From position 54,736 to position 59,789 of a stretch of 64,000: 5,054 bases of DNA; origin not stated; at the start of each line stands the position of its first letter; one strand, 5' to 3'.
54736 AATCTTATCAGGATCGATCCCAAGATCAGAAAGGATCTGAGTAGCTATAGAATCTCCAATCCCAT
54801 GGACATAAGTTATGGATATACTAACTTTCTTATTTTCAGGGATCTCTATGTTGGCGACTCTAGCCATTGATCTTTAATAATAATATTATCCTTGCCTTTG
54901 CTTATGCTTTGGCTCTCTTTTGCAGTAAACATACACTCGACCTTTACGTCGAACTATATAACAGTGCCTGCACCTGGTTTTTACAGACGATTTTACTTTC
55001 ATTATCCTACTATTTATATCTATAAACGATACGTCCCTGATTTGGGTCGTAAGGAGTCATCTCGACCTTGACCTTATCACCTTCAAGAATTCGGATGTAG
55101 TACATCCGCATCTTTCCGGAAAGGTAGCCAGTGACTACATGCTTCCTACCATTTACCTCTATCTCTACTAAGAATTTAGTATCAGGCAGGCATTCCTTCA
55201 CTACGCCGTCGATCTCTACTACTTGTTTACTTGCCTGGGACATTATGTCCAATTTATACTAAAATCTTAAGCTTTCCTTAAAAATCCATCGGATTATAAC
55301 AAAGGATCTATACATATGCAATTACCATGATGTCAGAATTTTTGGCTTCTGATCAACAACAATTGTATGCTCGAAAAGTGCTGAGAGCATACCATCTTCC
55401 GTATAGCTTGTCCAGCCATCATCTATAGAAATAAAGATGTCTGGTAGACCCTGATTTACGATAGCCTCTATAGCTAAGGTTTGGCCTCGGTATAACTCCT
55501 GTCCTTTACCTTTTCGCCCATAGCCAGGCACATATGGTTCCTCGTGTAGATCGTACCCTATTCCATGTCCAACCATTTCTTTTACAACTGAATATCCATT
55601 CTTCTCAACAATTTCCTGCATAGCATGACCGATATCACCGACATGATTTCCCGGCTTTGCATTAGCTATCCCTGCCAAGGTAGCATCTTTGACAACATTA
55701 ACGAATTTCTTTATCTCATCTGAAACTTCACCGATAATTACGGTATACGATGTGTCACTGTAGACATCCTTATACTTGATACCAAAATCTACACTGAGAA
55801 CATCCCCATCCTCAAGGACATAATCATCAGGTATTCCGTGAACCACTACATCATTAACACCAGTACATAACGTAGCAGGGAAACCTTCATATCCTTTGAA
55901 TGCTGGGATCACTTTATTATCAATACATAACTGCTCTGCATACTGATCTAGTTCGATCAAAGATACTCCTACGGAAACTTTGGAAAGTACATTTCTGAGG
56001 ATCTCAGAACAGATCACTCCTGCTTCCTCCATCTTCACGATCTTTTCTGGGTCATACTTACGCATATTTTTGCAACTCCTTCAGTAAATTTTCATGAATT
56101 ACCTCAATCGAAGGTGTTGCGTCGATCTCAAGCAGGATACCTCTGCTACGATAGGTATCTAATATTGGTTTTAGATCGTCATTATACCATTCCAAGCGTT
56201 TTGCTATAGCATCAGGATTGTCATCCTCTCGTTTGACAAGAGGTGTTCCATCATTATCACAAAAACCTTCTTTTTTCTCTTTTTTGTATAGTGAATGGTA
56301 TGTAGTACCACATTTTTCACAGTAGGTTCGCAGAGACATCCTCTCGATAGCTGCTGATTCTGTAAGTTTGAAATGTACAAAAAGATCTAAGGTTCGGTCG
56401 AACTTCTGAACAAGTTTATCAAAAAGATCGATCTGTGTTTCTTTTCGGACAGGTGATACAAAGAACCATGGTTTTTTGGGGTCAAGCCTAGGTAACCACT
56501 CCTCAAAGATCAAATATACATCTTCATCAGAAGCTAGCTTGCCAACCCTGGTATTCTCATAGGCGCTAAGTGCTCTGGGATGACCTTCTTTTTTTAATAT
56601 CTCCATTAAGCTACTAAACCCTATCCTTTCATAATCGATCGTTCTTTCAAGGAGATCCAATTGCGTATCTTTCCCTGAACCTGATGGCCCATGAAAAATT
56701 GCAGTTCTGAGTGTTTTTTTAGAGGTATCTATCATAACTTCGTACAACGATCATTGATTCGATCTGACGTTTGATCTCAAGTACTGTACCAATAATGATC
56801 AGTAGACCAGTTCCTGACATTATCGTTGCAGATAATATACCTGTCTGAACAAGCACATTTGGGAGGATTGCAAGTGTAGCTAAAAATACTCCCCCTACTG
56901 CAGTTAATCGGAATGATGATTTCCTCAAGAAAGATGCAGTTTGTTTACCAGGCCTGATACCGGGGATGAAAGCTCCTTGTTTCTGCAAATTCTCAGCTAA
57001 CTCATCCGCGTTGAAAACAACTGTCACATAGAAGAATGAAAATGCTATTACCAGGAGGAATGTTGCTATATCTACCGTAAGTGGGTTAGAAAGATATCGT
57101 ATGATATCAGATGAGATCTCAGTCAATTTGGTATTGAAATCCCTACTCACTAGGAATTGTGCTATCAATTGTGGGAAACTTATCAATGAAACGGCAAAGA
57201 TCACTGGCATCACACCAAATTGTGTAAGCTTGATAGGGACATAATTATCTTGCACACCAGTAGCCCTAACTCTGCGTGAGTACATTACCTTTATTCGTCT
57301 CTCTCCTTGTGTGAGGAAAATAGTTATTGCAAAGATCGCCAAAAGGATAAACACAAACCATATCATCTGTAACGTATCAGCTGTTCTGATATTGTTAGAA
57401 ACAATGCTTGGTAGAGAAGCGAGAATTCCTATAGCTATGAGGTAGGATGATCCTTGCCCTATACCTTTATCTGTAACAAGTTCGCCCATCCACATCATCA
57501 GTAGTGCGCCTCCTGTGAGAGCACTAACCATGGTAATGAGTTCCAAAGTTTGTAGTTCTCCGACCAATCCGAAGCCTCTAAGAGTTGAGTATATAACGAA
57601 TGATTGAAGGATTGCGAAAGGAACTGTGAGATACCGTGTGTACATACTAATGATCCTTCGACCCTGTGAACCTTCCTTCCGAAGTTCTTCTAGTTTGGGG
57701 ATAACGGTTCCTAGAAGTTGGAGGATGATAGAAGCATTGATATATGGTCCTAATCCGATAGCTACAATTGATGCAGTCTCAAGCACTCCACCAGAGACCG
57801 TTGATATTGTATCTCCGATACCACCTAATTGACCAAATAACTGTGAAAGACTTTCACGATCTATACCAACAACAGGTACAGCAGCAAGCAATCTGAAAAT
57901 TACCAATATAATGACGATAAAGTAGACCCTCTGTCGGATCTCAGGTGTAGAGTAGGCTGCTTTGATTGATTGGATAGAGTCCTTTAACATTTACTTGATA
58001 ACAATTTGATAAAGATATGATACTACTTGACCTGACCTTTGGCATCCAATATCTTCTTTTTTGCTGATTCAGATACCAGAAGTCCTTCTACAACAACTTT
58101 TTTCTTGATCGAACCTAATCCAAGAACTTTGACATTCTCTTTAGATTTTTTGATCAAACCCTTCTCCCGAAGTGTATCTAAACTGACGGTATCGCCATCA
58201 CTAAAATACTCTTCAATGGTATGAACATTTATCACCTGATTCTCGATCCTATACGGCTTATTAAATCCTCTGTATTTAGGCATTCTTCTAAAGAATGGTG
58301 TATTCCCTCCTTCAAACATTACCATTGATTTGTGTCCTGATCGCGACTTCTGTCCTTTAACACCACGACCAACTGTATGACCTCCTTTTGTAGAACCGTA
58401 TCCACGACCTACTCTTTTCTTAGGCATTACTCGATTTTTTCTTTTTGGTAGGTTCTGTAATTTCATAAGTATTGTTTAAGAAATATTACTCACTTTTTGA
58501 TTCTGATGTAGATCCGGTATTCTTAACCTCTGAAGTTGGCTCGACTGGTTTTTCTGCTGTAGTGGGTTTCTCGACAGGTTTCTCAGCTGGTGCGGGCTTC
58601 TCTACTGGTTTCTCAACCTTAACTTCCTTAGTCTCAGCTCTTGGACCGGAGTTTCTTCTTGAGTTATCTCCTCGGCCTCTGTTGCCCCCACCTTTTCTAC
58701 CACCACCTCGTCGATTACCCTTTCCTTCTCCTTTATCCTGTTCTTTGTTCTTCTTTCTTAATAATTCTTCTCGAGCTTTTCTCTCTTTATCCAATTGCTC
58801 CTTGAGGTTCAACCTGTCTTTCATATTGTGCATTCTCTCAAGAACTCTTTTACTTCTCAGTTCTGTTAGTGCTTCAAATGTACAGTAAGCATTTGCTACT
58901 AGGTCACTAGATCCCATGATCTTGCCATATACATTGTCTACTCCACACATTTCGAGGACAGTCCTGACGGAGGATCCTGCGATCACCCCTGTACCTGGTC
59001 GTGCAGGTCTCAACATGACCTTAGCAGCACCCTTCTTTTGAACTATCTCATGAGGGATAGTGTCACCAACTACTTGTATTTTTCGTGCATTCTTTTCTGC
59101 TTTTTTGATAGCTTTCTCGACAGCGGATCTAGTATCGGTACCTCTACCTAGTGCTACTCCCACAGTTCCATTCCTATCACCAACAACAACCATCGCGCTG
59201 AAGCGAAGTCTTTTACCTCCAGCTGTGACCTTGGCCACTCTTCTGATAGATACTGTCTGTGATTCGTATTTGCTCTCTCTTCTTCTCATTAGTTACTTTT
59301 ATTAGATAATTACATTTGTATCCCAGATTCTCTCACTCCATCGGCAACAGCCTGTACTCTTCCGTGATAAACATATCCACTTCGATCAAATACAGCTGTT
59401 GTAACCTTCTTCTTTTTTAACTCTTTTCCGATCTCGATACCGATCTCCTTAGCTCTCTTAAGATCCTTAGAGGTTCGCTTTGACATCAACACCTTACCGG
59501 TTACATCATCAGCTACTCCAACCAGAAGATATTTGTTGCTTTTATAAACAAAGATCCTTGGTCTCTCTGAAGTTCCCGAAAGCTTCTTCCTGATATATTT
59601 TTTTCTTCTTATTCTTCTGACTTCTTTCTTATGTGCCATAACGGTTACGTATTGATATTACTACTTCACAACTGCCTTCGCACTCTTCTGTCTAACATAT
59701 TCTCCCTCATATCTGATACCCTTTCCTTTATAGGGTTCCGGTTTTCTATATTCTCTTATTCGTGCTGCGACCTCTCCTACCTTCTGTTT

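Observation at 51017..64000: Ribosomal operon peculiarities: no L30, no L29 at the expected slots, Zn-type S14, and long low-complexity extensions on S5, L17 and L24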

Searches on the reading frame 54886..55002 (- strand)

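Call 58: search_protein_families(library=pfam, proteins=[window:54886-55002:-], max_evalue=0.00001)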
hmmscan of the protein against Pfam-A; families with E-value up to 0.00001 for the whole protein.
window:54886-55002:- (38 aa): 1 family
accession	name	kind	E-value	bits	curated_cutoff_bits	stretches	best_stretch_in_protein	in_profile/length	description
PF00444.23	Ribosomal_L36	-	7.6e-22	77.6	26.1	1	1-38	1-38/38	Ribosomal protein L36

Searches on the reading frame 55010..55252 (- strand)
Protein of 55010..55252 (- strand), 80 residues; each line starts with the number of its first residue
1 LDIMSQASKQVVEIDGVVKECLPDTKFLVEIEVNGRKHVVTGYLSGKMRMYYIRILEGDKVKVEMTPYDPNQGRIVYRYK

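Call 58: search_protein_families(library=pfam, proteins=[window:55010-55252:-], max_evalue=0.00001)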
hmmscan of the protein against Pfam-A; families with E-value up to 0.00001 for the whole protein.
window:55010-55252:- (80 aa): 1 family
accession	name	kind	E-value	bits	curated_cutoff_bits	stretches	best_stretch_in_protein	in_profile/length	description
PF01176.25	eIF-1a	-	5.7e-20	71.2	30.2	1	13-78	2-64/64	Translation initiation factor 1A / IF-1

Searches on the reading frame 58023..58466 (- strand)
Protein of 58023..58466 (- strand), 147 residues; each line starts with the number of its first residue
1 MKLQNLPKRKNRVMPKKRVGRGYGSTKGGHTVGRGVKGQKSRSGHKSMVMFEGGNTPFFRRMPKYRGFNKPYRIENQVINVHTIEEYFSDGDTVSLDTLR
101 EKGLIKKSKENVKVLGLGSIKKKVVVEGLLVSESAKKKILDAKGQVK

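Call 7: search_protein_families(library=pfam, proteins=[window:58023-58466:-], max_evalue=0.01)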
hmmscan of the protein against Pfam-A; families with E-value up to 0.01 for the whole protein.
window:58023-58466:- (147 aa): 1 family
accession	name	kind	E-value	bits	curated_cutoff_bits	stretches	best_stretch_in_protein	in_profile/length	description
PF00828.25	Ribosomal_L27A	-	8e-13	49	21.5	1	78-146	1-71/72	Ribosomal proteins 50S-L15, 50S-L18e, 60S-L27A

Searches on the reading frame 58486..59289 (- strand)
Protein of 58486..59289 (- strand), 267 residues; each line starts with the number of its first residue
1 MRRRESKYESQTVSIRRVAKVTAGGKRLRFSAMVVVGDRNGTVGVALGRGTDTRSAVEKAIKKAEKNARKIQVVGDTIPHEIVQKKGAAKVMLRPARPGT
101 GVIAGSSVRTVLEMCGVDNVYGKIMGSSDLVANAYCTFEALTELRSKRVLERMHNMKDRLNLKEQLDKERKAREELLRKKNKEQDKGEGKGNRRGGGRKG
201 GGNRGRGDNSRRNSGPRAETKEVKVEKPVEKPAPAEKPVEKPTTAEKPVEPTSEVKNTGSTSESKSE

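Call 7: search_protein_families(library=pfam, proteins=[window:58486-59289:-], max_evalue=0.01)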
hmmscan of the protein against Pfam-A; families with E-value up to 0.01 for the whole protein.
window:58486-59289:- (267 aa): 2 families
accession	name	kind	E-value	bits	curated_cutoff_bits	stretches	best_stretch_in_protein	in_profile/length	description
PF03719.21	Ribosomal_S5_C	-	2.1e-21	75.6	21.5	1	85-149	2-66/71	Ribosomal protein S5, C-terminal domain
PF00333.26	Ribosomal_S5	-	1.2e-20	73.7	27.1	1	10-72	3-65/65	Ribosomal protein S5, N-terminal domain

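Call 25: find_encoding_contigs(protein=window:58486-59289:-, flank=10000, max_places=6)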
Protein window:58486-59289:- (267 aa): 23 contigs read that carry it; 6 places shown.
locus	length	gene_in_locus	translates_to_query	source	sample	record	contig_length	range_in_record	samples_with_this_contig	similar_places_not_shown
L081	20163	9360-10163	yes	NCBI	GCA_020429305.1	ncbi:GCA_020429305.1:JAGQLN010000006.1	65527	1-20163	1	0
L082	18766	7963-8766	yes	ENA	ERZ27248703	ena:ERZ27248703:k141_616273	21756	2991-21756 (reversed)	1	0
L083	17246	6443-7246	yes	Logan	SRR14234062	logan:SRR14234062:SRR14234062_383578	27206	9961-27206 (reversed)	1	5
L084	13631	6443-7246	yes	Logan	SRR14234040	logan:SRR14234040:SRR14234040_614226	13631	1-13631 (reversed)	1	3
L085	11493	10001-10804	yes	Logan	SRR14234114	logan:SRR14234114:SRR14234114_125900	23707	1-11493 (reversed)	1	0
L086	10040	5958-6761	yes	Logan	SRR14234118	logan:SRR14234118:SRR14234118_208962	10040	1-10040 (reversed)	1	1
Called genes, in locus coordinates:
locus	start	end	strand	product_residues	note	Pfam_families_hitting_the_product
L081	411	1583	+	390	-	PF00009:GTP_EFTU, PF03144:GTP_EFTU_D2, PF03143:GTP_EFTU_D3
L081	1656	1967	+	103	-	PF00338:Ribosomal_S10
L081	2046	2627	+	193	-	PF00297:Ribosomal_L3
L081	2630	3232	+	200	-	PF00573:Ribosomal_L4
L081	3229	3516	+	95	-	PF00276:Ribosomal_L23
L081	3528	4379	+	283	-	PF00181:Ribosomal_L2_N, PF03947:Ribosomal_L2_C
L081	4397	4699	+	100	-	PF00203:Ribosomal_S19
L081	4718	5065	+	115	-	PF00237:Ribosomal_L22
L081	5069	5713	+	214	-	PF07650:KH_2, PF00189:Ribosomal_S3_C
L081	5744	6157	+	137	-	PF00252:Ribosomal_L16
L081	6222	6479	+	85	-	PF00366:Ribosomal_S17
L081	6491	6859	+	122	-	PF00238:Ribosomal_L14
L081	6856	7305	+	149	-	PF00467:KOW (weak), PF17136:ribosomal_L24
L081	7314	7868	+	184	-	PF00281:Ribosomal_L5, PF00673:Ribosomal_L5_C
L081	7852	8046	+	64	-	PF00253:Ribosomal_S14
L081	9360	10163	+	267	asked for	PF00333:Ribosomal_S5, PF03719:Ribosomal_S5_C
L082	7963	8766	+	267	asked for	PF00333:Ribosomal_S5, PF03719:Ribosomal_S5_C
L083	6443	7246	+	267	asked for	PF00333:Ribosomal_S5, PF03719:Ribosomal_S5_C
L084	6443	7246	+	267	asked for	PF00333:Ribosomal_S5, PF03719:Ribosomal_S5_C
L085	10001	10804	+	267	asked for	PF00333:Ribosomal_S5, PF03719:Ribosomal_S5_C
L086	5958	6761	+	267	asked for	PF00333:Ribosomal_S5, PF03719:Ribosomal_S5_C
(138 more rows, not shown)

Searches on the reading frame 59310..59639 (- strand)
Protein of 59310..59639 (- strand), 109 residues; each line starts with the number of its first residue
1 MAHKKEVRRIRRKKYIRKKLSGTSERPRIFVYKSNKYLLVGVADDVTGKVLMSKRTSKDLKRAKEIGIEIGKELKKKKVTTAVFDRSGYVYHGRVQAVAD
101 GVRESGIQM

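Call 7: search_protein_families(library=pfam, proteins=[window:59310-59639:-], max_evalue=0.01)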
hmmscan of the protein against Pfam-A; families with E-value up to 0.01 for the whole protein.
window:59310-59639:- (109 aa): 1 family
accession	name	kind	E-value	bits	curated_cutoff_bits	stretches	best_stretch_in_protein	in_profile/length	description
PF00861.27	Ribosomal_L18p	-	1e-30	106.9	27.8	1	4-109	2-116/116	Ribosomal L18 of archaea, bacteria, mitoch. and chloroplast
